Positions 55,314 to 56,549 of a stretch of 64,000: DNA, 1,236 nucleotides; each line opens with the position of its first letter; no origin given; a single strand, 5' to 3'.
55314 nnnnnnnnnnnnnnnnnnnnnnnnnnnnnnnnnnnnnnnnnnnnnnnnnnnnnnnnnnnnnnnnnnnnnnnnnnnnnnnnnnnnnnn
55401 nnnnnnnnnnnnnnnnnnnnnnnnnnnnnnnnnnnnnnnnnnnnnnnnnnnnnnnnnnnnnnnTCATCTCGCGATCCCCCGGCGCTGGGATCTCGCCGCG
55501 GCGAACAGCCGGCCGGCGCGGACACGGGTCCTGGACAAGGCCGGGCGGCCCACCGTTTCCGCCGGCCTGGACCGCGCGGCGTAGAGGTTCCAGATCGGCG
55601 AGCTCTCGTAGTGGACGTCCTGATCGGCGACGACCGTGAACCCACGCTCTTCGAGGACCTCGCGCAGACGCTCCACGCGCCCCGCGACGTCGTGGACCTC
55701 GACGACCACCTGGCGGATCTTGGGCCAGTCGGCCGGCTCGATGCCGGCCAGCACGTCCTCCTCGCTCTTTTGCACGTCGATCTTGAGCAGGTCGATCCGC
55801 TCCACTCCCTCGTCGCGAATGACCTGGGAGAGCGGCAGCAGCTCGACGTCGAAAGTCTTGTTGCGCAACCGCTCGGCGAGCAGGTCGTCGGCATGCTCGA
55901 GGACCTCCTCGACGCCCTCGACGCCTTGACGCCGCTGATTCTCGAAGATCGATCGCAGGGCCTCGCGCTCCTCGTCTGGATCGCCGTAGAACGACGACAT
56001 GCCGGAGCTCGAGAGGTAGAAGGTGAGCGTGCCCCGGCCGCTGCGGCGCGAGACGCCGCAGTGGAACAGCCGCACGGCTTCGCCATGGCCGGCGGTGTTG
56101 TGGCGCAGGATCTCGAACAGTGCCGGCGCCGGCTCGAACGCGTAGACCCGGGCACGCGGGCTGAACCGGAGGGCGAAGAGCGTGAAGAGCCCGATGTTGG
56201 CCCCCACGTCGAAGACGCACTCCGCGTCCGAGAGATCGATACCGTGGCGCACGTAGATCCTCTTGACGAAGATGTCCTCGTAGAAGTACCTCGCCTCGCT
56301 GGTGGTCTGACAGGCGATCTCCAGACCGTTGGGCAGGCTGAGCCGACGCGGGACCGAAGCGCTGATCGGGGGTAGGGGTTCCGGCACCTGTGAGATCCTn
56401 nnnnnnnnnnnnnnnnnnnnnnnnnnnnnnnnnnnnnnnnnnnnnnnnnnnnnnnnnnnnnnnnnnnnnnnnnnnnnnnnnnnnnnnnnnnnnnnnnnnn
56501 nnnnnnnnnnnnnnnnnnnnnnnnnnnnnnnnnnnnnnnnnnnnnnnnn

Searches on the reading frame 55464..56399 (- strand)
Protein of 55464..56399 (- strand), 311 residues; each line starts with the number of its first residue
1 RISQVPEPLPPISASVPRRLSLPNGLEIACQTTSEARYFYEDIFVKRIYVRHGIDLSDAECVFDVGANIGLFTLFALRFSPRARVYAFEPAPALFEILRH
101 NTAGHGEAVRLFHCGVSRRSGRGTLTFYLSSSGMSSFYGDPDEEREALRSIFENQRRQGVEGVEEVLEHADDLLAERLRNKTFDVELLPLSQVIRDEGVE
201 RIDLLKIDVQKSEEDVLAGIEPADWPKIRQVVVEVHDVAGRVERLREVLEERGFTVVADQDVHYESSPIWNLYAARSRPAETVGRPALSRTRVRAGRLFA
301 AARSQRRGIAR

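Call 13: search_protein_families(library=pfam, proteins=[window:55464-56399:-], max_evalue=0.001)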
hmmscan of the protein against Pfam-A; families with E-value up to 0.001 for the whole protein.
window:55464-56399:- (311 aa): 1 family
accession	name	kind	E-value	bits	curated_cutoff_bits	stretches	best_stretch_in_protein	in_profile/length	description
PF05050.19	Methyltransf_21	-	2.5e-20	73.7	22.7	1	64-255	1-172/173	Methyltransferase FkbM domain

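Call 53: find_homologous_proteins(query=window:55467-56387:-)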
Query window:55467-56387:- (307 aa): 1196 proteins with E <= 0.001 among 8000 candidates; the best 120 are listed.
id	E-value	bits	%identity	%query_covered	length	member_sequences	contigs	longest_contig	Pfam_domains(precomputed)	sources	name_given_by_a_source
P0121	3.2e-198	675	100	100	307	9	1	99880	PF05050.20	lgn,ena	-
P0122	2.3e-110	386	61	91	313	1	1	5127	PF05050.20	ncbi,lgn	ncbi:MAG: FkbM family methyltransferase [Acidobacteriota bacterium]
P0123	1.5e-108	380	62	99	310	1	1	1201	PF05050.20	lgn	-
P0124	3.1e-108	379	63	88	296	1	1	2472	PF05050.20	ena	-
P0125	9.8e-106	371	60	96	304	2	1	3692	PF05050.20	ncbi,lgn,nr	ncbi:MAG TPA: FkbM family methyltransferase [Thermoanaerobaculia bacterium]|nr:FkbM family methyltra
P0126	1.5e-104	367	62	94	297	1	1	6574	PF05050.20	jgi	jgi:FkbM family methyltransferase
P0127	2.9e-103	363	61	88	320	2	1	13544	PF05050.20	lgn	-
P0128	5.2e-103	362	63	89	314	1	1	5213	PF05050.20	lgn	-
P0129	7.0e-103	362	57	97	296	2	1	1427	PF05050.20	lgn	-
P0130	1.3e-102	361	57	99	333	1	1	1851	PF05050.20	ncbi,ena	-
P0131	4.7e-101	356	63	84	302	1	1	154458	PF05050.20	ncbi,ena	-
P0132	3.4e-100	353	58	93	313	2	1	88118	PF05050.20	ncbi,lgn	-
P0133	5.4e-99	349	54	96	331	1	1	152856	PF05050.20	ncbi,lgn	-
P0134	3.5e-98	346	60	82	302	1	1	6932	PF05050.20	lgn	-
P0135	2.1e-97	344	58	91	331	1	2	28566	PF05050.20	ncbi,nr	ncbi:MAG: FkbM family methyltransferase [Acidobacteria bacterium]|nr:FkbM family methyltransferase [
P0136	3.2e-97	343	63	84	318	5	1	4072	PF05050.20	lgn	-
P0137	4.9e-97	343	56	97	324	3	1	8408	PF05050.20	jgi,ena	-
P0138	6.6e-97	342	56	94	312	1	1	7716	PF05050.20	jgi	jgi:FkbM family methyltransferase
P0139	1.2e-96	341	55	89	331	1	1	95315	PF05050.20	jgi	jgi:FkbM family methyltransferase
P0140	1.2e-95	338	59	85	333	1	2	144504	PF05050.20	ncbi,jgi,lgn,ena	ncbi:MAG TPA: FkbM family methyltransferase [Pyrinomonadaceae bacterium]|jgi:FkbM family methyltrans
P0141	2.0e-95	337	56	85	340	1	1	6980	PF05050.20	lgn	-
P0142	3.2e-95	337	59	85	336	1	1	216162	PF05050.20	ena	-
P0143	3.8e-95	337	56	89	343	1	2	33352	PF05050.20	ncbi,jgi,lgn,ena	ncbi:MAG TPA: FkbM family methyltransferase [Pyrinomonadaceae bacterium]|jgi:FkbM family methyltrans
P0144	4.7e-95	336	57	88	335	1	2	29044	PF05050.20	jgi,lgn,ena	jgi:FkbM family methyltransferase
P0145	5.9e-95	336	54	95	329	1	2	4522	PF05050.20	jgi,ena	jgi:FkbM family methyltransferase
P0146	6.3e-95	336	57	86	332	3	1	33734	PF05050.20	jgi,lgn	jgi:FkbM family methyltransferase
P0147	8.3e-95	335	53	98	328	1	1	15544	PF05050.20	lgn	-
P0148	9.1e-95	335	54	88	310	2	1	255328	PF05050.20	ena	-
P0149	1.7e-94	334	54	95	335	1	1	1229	PF05050.20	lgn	-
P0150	3.6e-94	333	59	85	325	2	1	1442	PF05050.20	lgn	-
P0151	4.0e-94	333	54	89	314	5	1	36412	PF05050.20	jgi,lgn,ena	-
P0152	5.0e-94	333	60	86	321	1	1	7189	PF05050.20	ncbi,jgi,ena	ncbi:MAG TPA: FkbM family methyltransferase [Pyrinomonadaceae bacterium]|jgi:FkbM family methyltrans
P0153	7.8e-94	332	55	92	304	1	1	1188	PF05050.20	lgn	-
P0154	1.1e-92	328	52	95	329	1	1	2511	PF05050.20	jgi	jgi:FkbM family methyltransferase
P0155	1.4e-92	328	52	95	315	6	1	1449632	PF05050.20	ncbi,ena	-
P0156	1.5e-92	328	58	85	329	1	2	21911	PF05050.20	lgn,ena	-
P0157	1.7e-92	328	54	98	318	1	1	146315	PF05050.20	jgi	jgi:FkbM family methyltransferase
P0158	1.8e-92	328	51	98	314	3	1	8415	PF05050.20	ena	-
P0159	1.8e-92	328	57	89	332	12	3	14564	PF05050.20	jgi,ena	jgi:FkbM family methyltransferase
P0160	1.9e-92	328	56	95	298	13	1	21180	PF05050.20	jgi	jgi:FkbM family methyltransferase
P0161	2.1e-92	327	55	91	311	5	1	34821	PF05050.20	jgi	jgi:FkbM family methyltransferase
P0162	3.1e-92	327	53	100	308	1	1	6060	PF05050.20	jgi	jgi:FkbM family methyltransferase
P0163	3.6e-92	327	54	91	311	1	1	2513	PF05050.20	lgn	-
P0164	6.0e-92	326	54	95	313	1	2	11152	PF05050.20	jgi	jgi:FkbM family methyltransferase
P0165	8.4e-92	326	56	92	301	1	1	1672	PF05050.20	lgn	-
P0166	1.3e-91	325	55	85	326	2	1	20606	PF05050.20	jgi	jgi:FkbM family methyltransferase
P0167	1.5e-91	325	55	94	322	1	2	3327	PF05050.20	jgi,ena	-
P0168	2.2e-91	324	53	93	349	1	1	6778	PF05050.20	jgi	jgi:FkbM family methyltransferase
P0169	2.7e-91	324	53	95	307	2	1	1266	PF05050.20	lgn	-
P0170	2.8e-91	324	58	85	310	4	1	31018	PF05050.20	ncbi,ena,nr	ncbi:MAG TPA: FkbM family methyltransferase [Thermoanaerobaculia bacterium]|nr:FkbM family methyltra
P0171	2.8e-91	324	55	91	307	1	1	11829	PF05050.20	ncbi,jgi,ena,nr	ncbi:MAG: FkbM family methyltransferase [Gemmatimonadetes bacterium]|nr:FkbM family methyltransferas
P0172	3.2e-91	324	52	97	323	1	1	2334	PF05050.20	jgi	jgi:FkbM family methyltransferase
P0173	4.3e-91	323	55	92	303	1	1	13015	PF05050.20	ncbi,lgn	-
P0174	4.8e-91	323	56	90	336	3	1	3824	PF05050.20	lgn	-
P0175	6.0e-91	323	53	98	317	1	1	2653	PF05050.20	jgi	jgi:phthiocerol/phenolphthiocerol synthesis type-I polyketide synthase E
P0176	6.9e-91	323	54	95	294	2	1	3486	PF05050.20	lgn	-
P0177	7.0e-91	322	57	88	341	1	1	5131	PF05050.20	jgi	jgi:FkbM family methyltransferase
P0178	8.4e-91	322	51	91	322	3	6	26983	PF05050.20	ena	-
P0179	8.7e-91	322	54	92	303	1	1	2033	PF05050.20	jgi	jgi:FkbM family methyltransferase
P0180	1.0e-90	322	51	94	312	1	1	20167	PF05050.20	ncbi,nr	ncbi:MAG TPA: FkbM family methyltransferase [Pyrinomonadaceae bacterium]|nr:FkbM family methyltransf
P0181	1.0e-90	322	51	94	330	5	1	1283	PF05050.20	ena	-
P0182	1.1e-90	322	53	97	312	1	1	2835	PF05050.20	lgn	-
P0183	1.3e-90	322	51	94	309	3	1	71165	PF05050.20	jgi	jgi:FkbM family methyltransferase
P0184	1.7e-90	321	56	95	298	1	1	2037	PF05050.20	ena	-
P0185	2.7e-90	321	54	93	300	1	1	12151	PF05050.20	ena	-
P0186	3.4e-90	320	56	89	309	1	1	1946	PF05050.20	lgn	-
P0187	3.7e-90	320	54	88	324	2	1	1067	PF05050.20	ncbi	-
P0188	4.7e-90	320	54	94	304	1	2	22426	PF05050.20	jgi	jgi:FkbM family methyltransferase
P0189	4.7e-90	320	61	84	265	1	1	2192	PF05050.20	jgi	jgi:FkbM family methyltransferase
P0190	4.8e-90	320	55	85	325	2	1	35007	PF05050.20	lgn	-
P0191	4.9e-90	320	57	84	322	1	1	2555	PF05050.20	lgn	-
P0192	4.9e-90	320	54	90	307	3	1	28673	PF05050.20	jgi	jgi:FkbM family methyltransferase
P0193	6.4e-90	319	55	93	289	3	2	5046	PF05050.20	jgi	jgi:FkbM family methyltransferase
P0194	7.5e-90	319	55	85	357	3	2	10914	PF05050.20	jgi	jgi:FkbM family methyltransferase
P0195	7.5e-90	319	55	92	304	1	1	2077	PF05050.20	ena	-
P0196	1.2e-89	318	53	92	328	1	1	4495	PF05050.20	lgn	-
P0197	1.4e-89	318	52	98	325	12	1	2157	PF05050.20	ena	-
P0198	1.7e-89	318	53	98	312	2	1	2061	PF05050.20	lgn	-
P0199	2.1e-89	318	52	92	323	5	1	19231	PF05050.20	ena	-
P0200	2.3e-89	318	52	94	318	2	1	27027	PF05050.20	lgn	-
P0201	2.6e-89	317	53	96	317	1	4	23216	PF05050.20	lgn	-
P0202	2.7e-89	317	55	87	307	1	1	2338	PF05050.20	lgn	-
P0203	3.0e-89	317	53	94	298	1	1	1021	PF05050.20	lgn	-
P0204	3.1e-89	317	52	99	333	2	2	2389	PF05050.20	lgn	-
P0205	3.6e-89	317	52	97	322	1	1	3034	PF05050.20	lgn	-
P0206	4.3e-89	317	51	95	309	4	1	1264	PF05050.20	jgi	jgi:FkbM family methyltransferase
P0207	4.9e-89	316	54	89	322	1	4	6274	PF05050.20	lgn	-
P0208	5.5e-89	316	53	98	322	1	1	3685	PF05050.20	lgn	-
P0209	5.8e-89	316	52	99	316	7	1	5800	PF05050.20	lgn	-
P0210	6.8e-89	316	55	86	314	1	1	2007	PF05050.20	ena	-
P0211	8.5e-89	316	52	94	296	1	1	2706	PF05050.20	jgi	jgi:FkbM family methyltransferase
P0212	1.3e-88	315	56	86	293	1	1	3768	PF05050.20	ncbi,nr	ncbi:MAG TPA: FkbM family methyltransferase, partial [Longimicrobiaceae bacterium]|nr:FkbM family me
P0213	1.4e-88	315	52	94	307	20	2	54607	PF05050.20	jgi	jgi:FkbM family methyltransferase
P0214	1.5e-88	315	54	96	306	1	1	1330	PF05050.20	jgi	-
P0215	1.9e-88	314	54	91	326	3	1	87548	PF05050.20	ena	-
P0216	2.0e-88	314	52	95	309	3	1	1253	PF05050.20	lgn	-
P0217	2.3e-88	314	53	94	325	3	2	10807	PF05050.20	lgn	-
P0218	2.6e-88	314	57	85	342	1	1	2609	PF05050.20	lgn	-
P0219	2.9e-88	314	56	83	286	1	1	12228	PF05050.20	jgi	-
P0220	3.0e-88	314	58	86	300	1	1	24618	PF05050.20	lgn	-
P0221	3.5e-88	314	52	98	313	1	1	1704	PF05050.20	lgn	-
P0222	4.1e-88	313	53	93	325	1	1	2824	PF05050.20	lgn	-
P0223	4.2e-88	313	52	98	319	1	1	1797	PF05050.20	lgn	-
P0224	4.6e-88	313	52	96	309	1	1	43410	PF05050.20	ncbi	ncbi:MAG: FkbM family methyltransferase [Acidobacteriota bacterium]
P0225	7.1e-88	313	52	98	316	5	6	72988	PF05050.20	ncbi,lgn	ncbi:MAG: FkbM family methyltransferase [Thermoanaerobaculia bacterium]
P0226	7.5e-88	313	52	96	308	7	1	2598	PF05050.20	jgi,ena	-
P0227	9.8e-88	312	53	89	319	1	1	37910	PF05050.20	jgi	jgi:FkbM family methyltransferase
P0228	9.9e-88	312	51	98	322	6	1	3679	PF05050.20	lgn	-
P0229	1.0e-87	312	52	95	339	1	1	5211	PF05050.20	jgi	jgi:FkbM family methyltransferase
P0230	1.0e-87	312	53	95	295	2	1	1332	PF05050.20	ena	-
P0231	1.6e-87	311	55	85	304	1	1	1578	PF05050.20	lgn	-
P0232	1.8e-87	311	53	94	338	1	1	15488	PF05050.20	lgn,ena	-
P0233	1.9e-87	311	52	94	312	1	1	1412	PF05050.20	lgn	-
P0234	2.2e-87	311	53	90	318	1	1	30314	PF05050.20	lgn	-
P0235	3.3e-87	310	51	95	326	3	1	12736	PF05050.20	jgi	jgi:phthiocerol/phenolphthiocerol synthesis type-I polyketide synthase E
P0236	3.5e-87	310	52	97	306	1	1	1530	PF05050.20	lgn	-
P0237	4.2e-87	310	57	84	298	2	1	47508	PF05050.20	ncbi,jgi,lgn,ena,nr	ncbi:MAG TPA: FkbM family methyltransferase [Thermoanaerobaculia bacterium]|nr:FkbM family methyltra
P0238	5.1e-87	310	51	99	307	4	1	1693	PF05050.20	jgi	jgi:FkbM family methyltransferase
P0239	5.2e-87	310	54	88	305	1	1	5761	PF05050.20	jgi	jgi:phthiocerol/phenolphthiocerol synthesis type-I polyketide synthase E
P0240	6.0e-87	310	52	96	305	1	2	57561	PF05050.20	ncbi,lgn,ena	-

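Call 54: find_encoding_contigs(protein=P0121, flank=10000, max_places=3)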
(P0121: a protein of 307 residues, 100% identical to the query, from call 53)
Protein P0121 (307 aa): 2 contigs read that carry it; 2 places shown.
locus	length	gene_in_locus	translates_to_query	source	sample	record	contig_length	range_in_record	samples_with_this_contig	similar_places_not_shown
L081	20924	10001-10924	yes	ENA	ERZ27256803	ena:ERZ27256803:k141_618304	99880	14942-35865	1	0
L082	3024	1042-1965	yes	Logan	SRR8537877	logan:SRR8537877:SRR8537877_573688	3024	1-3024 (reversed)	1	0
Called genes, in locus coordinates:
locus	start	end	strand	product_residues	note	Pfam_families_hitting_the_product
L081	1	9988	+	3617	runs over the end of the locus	PF00668:Condensation, PF00501:AMP-binding, PF13193:AMP-binding_C, PF00550:PP-binding, PF00668:Condensation, PF00501:AMP-binding, PF13193:AMP-binding_C, PF00550:PP-binding, +6 more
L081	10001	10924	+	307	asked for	PF05050:Methyltransf_21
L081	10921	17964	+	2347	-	PF00109:ketoacyl-synt, PF02801:Ketoacyl-synt_C, PF16197:KAsynt_C_assoc, PF22336:RhiE-like_linker, PF22621:CurL-like_PKS_C, PF00698:Acyl_transf_1, PF21394:Beta-ketacyl_N, PF08659:KR, +6 more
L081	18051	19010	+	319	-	PF02668:TauD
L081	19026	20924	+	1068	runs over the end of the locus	PF00668:Condensation, PF00501:AMP-binding, PF13193:AMP-binding_C, PF00550:PP-binding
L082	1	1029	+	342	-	?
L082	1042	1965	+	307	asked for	PF05050:Methyltransf_21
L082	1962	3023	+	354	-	?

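Call 59: search_protein_families(library=pfam, proteins=[L081:2-2389:+], max_evalue=0.001)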
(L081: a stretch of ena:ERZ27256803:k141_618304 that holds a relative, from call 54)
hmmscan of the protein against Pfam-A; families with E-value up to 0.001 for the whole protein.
L081:2-2389:+ (796 aa): 4 families
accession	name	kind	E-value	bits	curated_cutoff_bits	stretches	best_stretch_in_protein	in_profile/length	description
PF00501.34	AMP-binding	-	2.3e-79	267.4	29.9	1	202-548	1-384/384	AMP-binding enzyme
PF00668.25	Condensation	-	3.7e-34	118.6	30.6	1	3-182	269-455/456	Condensation domain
PF00550.31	PP-binding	-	9.6e-14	51.8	20.8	1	710-772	2-67/67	Phosphopantetheine attachment site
PF13193.12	AMP-binding_C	-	2.5e-12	48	24.5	1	607-680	1-76/76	AMP-binding enzyme C-terminal domain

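Call 60: search_protein_families(library=ncbifam, proteins=[window:55467-56387:-], max_evalue=0.001)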
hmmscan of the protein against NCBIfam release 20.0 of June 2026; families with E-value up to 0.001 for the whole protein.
window:55467-56387:- (307 aa): 2 families
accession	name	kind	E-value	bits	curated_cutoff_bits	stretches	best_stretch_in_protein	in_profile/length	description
TIGR01444.1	fkbM_fam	subfamily_domain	4e-30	105.2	37.7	1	58-232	2-143/143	FkbM family methyltransferase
TIGR02469.1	CbiT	equivalog_domain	0.00011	22.5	78.3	0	51-102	16-67/124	precorrin-6Y C5,15-methyltransferase (decarboxylating) subunit CbiT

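Call 69: find_encoding_contigs(protein=P0131, flank=8000, max_places=1)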
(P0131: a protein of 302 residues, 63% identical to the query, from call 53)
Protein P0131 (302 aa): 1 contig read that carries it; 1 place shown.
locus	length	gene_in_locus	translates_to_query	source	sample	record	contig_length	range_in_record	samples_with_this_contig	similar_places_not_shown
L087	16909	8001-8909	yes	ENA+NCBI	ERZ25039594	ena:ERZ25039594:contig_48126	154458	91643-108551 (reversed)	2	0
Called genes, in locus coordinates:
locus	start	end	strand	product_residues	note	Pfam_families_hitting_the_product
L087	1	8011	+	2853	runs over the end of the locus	PF00668:Condensation, PF00501:AMP-binding, PF13193:AMP-binding_C, PF00550:PP-binding, PF00668:Condensation, PF00501:AMP-binding, PF00296:Bac_luciferase, PF00501:AMP-binding, +3 more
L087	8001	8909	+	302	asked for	PF05050:Methyltransf_21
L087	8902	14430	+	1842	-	PF00109:ketoacyl-synt, PF02801:Ketoacyl-synt_C, PF16197:KAsynt_C_assoc, PF22336:RhiE-like_linker, PF22621:CurL-like_PKS_C, PF00698:Acyl_transf_1, PF21394:Beta-ketacyl_N, PF00106:adh_short, +5 more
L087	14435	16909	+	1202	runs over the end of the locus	PF00668:Condensation, PF00550:PP-binding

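Call 70: find_encoding_contigs(protein=P0132, flank=8000, max_places=1)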
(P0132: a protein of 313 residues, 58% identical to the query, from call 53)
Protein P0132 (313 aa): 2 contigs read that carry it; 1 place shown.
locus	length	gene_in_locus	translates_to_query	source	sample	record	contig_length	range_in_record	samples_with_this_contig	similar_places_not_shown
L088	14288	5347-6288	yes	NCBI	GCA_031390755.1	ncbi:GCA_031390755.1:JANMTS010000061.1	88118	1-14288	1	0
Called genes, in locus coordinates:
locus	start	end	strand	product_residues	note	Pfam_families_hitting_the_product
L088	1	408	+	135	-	?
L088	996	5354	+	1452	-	PF00668:Condensation, PF00501:AMP-binding, PF00296:Bac_luciferase, PF00501:AMP-binding, PF13193:AMP-binding_C (weak), PF05050:Methyltransf_21, PF00550:PP-binding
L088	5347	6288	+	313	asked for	PF05050:Methyltransf_21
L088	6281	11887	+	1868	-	PF00109:ketoacyl-synt, PF02801:Ketoacyl-synt_C, PF16197:KAsynt_C_assoc, PF22336:RhiE-like_linker, PF22621:CurL-like_PKS_C, PF00698:Acyl_transf_1, PF21394:Beta-ketacyl_N, PF00106:adh_short, +5 more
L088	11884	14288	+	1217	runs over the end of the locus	PF00668:Condensation, PF00550:PP-binding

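Call 71: find_encoding_contigs(protein=P0140, flank=8000, max_places=1)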
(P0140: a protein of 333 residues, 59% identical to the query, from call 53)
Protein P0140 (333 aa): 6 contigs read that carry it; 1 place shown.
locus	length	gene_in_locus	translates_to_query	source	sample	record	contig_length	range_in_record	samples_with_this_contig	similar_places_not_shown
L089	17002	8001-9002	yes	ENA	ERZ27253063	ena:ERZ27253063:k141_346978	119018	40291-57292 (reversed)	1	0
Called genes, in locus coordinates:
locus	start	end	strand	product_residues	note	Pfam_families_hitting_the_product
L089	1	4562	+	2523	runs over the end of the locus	PF00668:Condensation, PF00501:AMP-binding, PF13193:AMP-binding_C, PF00550:PP-binding, PF00668:Condensation, PF00501:AMP-binding, PF00296:Bac_luciferase, PF00501:AMP-binding, +2 more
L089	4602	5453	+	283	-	PF02737:3HCDH_N, PF03446:NAD_binding_2 (weak), PF00725:3HCDH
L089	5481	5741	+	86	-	-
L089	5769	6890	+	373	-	PF02771:Acyl-CoA_dh_N, PF02770:Acyl-CoA_dh_M, PF00441:Acyl-CoA_dh_1, PF08028:Acyl-CoA_dh_2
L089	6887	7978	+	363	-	PF13419:HAD_2 (weak), PF00702:Hydrolase (weak)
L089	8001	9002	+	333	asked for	PF05050:Methyltransf_21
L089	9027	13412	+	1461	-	PF00109:ketoacyl-synt, PF02801:Ketoacyl-synt_C, PF16197:KAsynt_C_assoc, PF22621:CurL-like_PKS_C, PF22336:RhiE-like_linker, PF00698:Acyl_transf_1, PF21394:Beta-ketacyl_N, PF08659:KR, +2 more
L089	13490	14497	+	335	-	PF00291:PALP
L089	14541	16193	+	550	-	PF00664:ABC_membrane, PF00005:ABC_tran, PF13304:AAA_21 (faint)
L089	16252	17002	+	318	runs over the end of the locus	PF21302:Zn_ribbon_RlmA, PF13649:Methyltransf_25 (weak)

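Call 72: find_encoding_contigs(protein=P0148, flank=8000, max_places=1)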
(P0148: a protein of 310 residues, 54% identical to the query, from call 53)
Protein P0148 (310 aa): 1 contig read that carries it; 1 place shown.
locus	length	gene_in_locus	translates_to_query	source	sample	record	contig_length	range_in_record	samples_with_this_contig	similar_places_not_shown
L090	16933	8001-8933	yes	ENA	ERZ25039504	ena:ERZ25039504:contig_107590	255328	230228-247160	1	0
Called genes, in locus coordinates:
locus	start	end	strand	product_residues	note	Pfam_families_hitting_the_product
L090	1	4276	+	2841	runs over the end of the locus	PF00668:Condensation, PF00501:AMP-binding, PF13193:AMP-binding_C, PF00550:PP-binding, PF00668:Condensation, PF00501:AMP-binding, PF00296:Bac_luciferase, PF00501:AMP-binding, +2 more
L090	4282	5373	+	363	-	PF00702:Hydrolase (faint), PF12689:Acid_PPase (faint), PF13419:HAD_2 (faint)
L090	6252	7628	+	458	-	PF00078:RVT_1, PF08388:GIIM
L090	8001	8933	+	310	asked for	PF05050:Methyltransf_21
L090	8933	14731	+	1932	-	PF00109:ketoacyl-synt, PF02801:Ketoacyl-synt_C, PF16197:KAsynt_C_assoc, PF22336:RhiE-like_linker, PF22621:CurL-like_PKS_C, PF00698:Acyl_transf_1, PF21394:Beta-ketacyl_N, PF00106:adh_short, +5 more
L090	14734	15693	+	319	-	PF00291:PALP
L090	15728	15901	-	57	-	-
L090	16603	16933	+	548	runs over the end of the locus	PF00664:ABC_membrane, PF00005:ABC_tran, PF02463:SMC_N (faint), PF13304:AAA_21 (faint)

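Call 73: find_encoding_contigs(protein=P0155, flank=8000, max_places=1)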
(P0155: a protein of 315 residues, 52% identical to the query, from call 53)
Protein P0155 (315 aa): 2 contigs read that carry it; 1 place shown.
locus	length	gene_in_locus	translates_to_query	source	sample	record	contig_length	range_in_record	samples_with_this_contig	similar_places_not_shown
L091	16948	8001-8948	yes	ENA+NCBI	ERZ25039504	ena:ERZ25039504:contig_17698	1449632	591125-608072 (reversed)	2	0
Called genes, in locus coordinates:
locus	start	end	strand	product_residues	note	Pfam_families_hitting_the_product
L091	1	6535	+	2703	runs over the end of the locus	PF00668:Condensation, PF00501:AMP-binding, PF13193:AMP-binding_C, PF00550:PP-binding, PF00668:Condensation, PF00501:AMP-binding, PF00296:Bac_luciferase, PF00501:AMP-binding, +1 more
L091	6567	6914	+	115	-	PF00550:PP-binding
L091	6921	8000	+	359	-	-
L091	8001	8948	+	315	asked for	PF05050:Methyltransf_21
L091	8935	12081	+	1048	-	PF00109:ketoacyl-synt, PF02801:Ketoacyl-synt_C, PF16197:KAsynt_C_assoc, PF22336:RhiE-like_linker, PF22621:CurL-like_PKS_C, PF00698:Acyl_transf_1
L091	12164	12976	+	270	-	PF00106:adh_short, PF08659:KR, PF13561:adh_short_C2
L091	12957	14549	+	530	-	PF21089:PKS_DH_N, PF14765:PS-DH, PF00550:PP-binding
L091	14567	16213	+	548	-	PF00664:ABC_membrane, PF00005:ABC_tran, PF02463:SMC_N (faint), PF13304:AAA_21 (faint)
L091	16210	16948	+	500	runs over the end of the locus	PF00535:Glycos_transf_2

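Call 83: find_encoding_contigs(protein=P0213, flank=8000, max_places=1)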
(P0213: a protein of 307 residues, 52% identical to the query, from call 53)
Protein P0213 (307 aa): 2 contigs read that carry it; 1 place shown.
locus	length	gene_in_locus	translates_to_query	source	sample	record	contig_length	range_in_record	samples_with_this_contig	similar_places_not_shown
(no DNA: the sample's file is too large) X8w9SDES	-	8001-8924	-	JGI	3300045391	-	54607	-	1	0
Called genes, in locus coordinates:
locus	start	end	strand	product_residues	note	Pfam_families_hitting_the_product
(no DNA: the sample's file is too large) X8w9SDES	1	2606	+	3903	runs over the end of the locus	PF00501:AMP-binding, PF23024:AMP-dom_DIP2-like, PF00550:PP-binding, PF00668:Condensation, PF00501:AMP-binding, PF13193:AMP-binding_C, PF00550:PP-binding, PF00668:Condensation, +7 more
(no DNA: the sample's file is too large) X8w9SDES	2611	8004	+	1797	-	PF00668:Condensation, PF00501:AMP-binding, PF00296:Bac_luciferase, PF13193:AMP-binding_C (faint), PF00501:AMP-binding, PF05050:Methyltransf_21, PF00550:PP-binding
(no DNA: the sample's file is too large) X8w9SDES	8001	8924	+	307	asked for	PF05050:Methyltransf_21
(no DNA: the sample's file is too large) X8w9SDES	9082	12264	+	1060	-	PF13485:Peptidase_MA_2 (weak)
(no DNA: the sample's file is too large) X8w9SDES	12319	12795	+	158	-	-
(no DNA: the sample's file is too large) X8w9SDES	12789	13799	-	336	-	PF00795:CN_hydrolase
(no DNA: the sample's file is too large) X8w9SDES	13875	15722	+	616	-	?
